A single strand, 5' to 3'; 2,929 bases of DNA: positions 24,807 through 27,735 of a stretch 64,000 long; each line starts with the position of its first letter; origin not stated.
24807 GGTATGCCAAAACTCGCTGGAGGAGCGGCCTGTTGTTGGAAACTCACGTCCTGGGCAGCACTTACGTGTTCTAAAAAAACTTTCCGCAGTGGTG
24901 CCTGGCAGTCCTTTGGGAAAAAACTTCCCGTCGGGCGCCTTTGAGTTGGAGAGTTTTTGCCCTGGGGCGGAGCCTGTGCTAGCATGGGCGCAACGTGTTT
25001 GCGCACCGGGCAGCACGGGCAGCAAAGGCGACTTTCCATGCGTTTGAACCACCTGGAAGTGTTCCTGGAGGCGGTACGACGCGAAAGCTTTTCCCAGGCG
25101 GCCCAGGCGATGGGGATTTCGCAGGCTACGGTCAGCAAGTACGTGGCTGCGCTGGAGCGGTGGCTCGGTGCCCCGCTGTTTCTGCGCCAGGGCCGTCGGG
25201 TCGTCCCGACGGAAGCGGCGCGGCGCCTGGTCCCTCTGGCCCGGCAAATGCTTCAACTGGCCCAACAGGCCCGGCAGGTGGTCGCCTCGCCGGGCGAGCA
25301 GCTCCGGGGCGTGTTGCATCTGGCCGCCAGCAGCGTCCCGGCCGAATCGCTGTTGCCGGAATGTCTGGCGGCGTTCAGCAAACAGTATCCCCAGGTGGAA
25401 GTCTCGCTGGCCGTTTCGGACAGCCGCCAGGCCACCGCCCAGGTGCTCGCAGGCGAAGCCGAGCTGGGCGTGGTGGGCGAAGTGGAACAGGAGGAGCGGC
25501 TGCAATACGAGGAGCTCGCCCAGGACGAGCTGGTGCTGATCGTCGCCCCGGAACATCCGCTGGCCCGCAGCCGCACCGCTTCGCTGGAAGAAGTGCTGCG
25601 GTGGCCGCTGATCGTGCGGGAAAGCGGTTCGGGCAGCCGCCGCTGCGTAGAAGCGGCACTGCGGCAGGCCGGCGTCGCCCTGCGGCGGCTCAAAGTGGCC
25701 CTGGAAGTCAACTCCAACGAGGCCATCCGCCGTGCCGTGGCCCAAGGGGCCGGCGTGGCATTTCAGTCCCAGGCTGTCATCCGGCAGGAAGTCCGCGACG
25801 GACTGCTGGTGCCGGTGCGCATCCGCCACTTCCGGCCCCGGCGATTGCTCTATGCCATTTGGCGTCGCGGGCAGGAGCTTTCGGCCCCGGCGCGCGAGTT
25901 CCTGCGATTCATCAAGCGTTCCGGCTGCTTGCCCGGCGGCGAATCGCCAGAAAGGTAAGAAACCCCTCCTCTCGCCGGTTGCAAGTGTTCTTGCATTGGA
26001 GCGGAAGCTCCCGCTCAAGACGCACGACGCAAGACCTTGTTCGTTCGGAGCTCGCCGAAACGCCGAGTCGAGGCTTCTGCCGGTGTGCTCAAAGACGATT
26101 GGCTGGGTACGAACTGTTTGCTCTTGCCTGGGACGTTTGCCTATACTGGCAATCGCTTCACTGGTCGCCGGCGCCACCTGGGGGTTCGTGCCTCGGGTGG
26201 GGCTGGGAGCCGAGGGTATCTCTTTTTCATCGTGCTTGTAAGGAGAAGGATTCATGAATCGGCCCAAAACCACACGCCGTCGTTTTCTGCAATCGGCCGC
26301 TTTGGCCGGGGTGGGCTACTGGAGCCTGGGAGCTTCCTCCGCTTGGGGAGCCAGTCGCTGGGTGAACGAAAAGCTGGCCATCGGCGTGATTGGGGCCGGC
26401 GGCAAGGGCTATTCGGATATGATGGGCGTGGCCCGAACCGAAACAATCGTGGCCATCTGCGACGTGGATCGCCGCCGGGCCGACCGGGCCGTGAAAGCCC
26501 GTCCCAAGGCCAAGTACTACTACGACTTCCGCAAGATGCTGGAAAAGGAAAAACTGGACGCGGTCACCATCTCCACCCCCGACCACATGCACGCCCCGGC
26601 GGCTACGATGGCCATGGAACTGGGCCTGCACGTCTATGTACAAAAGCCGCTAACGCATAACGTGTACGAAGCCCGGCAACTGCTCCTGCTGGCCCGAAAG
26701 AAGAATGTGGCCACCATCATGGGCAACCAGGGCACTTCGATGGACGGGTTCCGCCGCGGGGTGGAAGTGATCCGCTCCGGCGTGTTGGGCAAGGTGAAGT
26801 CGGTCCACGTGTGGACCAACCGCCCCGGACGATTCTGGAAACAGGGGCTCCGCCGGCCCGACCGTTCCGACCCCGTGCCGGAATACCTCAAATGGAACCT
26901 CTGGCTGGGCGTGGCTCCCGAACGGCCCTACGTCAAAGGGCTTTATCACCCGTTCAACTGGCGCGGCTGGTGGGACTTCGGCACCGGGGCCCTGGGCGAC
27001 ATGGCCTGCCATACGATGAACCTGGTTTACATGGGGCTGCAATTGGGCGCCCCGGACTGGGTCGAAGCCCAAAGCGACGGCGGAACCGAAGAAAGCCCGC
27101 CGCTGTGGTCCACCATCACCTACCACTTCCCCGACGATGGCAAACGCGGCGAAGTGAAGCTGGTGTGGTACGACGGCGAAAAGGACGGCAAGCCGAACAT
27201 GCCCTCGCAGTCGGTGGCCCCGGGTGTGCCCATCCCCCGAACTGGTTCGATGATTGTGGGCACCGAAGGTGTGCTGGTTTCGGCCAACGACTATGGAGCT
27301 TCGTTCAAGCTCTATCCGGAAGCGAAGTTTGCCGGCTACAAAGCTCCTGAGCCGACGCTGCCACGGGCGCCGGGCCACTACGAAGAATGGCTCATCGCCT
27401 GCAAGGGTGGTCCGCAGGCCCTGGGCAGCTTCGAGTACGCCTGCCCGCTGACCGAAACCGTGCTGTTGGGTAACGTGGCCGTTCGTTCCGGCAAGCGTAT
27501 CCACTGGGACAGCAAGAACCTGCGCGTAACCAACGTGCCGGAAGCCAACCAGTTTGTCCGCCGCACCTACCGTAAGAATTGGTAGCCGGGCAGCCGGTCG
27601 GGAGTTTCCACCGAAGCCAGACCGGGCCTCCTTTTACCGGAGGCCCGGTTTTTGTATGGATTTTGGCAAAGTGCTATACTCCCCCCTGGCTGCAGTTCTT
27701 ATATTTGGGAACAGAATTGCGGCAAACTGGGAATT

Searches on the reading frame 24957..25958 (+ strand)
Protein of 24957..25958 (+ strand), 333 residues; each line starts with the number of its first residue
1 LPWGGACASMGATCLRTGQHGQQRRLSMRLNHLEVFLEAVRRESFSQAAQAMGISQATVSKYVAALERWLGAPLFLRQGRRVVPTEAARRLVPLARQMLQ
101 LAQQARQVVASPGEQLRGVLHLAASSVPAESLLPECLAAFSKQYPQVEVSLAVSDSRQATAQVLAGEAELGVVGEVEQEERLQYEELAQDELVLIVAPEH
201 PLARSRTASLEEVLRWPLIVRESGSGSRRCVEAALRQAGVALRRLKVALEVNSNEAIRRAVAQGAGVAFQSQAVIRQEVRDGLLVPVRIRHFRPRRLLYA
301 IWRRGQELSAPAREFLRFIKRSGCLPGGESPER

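Call 77: search_protein_families(library=pfam, proteins=[window:24957-25958:+], max_evalue=0.00001)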
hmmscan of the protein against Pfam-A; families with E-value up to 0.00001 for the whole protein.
window:24957-25958:+ (333 aa): 3 families
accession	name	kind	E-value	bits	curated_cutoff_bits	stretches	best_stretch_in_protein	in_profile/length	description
PF03466.25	LysR_substrate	-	2.1e-53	181.2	28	1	114-321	2-206/209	LysR substrate binding domain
PF00126.33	HTH_1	-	3.3e-22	78.6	26.6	1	30-89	1-60/60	Bacterial regulatory helix-turn-helix protein, lysR family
PF12727.12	PBP_like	-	1e-09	38.3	27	1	145-266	9-145/193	PBP superfamily domain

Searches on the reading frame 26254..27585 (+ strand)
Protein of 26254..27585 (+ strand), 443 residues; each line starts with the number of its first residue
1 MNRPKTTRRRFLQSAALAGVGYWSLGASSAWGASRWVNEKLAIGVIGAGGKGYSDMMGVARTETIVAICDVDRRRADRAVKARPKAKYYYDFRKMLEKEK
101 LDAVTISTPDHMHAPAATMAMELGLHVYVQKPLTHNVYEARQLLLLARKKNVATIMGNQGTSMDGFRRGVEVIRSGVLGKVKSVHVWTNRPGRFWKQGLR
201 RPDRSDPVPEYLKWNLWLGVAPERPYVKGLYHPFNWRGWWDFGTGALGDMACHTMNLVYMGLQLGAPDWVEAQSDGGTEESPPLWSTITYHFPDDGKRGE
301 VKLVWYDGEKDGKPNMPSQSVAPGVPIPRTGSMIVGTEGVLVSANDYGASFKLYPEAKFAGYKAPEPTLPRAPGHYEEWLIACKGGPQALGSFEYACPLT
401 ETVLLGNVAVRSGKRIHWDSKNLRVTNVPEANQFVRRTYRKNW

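Call 77: search_protein_families(library=pfam, proteins=[window:26254-27585:+], max_evalue=0.00001)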
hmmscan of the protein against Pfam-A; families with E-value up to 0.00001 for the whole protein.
window:26254-27585:+ (443 aa): 3 families
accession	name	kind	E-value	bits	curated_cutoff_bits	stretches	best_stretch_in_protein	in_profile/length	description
PF01408.29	GFO_IDH_MocA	-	4.4e-18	66.5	24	1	42-156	2-118/120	Oxidoreductase family, NAD-binding Rossmann fold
PF19051.5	GFO_IDH_MocA_C2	-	2.6e-17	63.6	23.3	1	172-295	11-136/254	Oxidoreductase family, C-terminal alpha/beta domain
PF22725.1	GFO_IDH_MocA_C3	-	2.7e-07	31.1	27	0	232-308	31-107/124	GFO/IDH/MocA C-terminal domain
